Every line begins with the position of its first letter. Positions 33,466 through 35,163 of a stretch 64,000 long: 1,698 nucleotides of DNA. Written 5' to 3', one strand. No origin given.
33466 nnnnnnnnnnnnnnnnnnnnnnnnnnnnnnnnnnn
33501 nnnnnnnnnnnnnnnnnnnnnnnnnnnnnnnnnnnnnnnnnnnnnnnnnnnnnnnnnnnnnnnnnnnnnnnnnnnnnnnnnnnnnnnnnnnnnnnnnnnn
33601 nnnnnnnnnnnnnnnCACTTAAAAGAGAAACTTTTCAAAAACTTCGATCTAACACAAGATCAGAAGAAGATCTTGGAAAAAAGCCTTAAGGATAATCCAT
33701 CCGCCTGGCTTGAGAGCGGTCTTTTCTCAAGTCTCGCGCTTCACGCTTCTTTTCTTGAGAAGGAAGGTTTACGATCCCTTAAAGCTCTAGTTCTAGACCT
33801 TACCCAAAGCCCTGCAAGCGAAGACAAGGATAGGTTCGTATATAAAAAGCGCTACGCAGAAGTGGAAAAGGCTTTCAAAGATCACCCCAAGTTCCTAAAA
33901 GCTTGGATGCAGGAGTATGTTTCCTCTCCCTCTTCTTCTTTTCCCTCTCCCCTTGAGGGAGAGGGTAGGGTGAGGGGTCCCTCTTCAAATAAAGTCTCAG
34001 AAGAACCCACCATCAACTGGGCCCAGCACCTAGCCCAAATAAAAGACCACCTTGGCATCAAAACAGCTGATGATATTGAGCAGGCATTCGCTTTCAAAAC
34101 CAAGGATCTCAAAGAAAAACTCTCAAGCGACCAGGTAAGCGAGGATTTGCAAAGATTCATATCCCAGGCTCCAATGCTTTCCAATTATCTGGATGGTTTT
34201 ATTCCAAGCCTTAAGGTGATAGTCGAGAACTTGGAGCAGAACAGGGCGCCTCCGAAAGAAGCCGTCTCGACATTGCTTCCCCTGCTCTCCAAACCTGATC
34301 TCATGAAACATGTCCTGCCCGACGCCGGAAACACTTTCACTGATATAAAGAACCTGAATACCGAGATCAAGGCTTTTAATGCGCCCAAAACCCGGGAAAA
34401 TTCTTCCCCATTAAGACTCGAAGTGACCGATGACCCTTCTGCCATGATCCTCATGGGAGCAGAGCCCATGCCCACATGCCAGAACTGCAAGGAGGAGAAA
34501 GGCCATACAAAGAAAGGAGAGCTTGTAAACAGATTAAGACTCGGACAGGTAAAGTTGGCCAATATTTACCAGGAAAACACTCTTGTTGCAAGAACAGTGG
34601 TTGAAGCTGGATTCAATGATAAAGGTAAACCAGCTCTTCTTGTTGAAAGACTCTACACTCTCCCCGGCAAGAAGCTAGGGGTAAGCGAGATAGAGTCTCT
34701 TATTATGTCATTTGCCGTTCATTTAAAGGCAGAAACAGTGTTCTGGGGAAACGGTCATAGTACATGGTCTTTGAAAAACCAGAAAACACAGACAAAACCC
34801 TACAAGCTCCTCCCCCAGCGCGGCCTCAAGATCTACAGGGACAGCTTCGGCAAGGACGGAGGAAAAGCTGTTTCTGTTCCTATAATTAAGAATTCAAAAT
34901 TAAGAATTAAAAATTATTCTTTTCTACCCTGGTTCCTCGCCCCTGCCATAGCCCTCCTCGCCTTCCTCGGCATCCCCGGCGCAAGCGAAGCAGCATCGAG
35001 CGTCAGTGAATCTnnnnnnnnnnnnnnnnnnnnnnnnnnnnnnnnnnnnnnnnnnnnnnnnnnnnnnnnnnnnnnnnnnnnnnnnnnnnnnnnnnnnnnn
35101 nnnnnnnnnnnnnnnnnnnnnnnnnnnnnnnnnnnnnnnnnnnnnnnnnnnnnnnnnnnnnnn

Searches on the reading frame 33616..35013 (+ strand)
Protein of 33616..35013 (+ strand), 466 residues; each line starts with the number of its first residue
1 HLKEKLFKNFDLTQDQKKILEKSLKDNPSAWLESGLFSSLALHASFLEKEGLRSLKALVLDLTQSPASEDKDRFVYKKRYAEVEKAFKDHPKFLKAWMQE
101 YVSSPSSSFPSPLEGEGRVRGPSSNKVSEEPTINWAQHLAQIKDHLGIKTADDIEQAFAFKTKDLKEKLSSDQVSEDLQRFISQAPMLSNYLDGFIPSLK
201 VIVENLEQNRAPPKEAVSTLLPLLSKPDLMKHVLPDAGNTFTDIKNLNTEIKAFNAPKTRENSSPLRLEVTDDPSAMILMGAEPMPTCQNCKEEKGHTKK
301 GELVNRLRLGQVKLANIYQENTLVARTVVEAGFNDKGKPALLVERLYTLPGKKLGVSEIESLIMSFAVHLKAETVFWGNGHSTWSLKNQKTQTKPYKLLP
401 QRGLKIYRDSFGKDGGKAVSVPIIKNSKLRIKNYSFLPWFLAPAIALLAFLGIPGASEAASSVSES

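Call 55: find_related_loci(query=A2, collection=genome_contigs, flank=10000)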
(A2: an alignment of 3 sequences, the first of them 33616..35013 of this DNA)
Query A2 (466 aa) in genome_contigs; peptide patterns used: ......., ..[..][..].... (x = any residue, [..] = any of these).
100 stretches matched a pattern, but none encodes a relative of the query by tblastn (E <= 1e-3).

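Call 56: find_related_loci(query=A2, collection=metagenome_contigs, flank=10000)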
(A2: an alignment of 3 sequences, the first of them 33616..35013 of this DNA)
Query A2 (466 aa) in metagenome_contigs; peptide patterns used: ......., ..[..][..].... (x = any residue, [..] = any of these).
435 stretches matched a pattern, but none encodes a relative of the query by tblastn (E <= 1e-3).
